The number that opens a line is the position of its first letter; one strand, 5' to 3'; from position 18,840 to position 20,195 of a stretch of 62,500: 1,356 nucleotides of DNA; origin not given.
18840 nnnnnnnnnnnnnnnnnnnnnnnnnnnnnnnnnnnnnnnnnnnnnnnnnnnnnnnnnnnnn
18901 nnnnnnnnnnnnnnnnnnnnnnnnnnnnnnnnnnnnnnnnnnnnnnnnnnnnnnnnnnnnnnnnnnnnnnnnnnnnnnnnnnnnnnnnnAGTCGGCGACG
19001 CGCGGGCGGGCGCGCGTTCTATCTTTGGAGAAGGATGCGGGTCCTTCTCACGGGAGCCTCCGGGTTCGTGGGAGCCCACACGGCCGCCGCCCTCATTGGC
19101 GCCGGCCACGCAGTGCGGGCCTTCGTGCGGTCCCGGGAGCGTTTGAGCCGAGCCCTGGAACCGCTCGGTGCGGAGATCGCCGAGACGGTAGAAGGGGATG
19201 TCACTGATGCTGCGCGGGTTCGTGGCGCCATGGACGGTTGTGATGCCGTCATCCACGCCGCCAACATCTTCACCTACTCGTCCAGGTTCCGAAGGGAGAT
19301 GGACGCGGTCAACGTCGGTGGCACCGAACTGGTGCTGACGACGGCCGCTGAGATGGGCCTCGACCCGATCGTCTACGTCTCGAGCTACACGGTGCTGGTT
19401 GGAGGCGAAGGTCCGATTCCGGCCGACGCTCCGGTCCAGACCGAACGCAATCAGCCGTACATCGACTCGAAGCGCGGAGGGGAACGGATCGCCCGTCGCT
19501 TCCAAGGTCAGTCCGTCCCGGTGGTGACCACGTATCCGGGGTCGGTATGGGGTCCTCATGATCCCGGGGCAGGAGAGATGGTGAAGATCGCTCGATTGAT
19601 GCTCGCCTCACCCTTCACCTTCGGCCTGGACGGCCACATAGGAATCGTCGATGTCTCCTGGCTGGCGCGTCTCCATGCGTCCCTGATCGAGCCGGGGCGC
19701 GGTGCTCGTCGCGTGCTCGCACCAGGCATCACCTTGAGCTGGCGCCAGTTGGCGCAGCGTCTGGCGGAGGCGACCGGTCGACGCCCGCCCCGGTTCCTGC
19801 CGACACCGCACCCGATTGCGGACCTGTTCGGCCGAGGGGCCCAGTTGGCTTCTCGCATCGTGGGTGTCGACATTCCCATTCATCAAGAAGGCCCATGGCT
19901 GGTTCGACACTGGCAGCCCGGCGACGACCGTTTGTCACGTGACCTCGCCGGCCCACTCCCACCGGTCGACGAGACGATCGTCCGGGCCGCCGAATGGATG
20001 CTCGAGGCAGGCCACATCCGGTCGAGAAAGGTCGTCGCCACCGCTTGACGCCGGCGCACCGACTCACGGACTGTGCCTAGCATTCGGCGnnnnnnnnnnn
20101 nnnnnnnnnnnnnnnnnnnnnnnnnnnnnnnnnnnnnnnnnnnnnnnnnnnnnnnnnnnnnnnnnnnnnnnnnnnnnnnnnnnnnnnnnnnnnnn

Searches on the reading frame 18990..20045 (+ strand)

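Call 32: search_protein_families(library=pfam, proteins=[window:18990-20045:+], max_evalue=0.00001)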
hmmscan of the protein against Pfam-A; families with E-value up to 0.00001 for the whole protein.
window:18990-20045:+ (352 aa): 7 families
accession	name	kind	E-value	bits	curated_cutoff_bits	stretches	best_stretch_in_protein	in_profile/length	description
PF01370.27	Epimerase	-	1.5e-24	87.2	20.9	1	18-198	1-183/240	NAD dependent epimerase/dehydratase family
PF01073.25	3Beta_HSD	-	3.3e-19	69.4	22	1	20-167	2-156/280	3-beta hydroxysteroid dehydrogenase/isomerase family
PF13460.12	NAD_binding_10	-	6.2e-17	62.5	27.2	1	22-169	1-132/184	NAD(P)H-binding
PF07993.18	NAD_binding_4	-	1e-10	41.7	20.1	1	20-204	1-226/258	Male sterility protein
PF16363.11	GDP_Man_Dehyd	-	3.2e-09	37.1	27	1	19-173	1-169/332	GDP-mannose 4,6 dehydratase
PF05368.20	NmrA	-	9.8e-09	35.7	27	1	17-95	4-79/298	NmrA-like family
PF04321.23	RmlD_sub_bind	-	2e-08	34.1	27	1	16-170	1-138/287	RmlD substrate binding domain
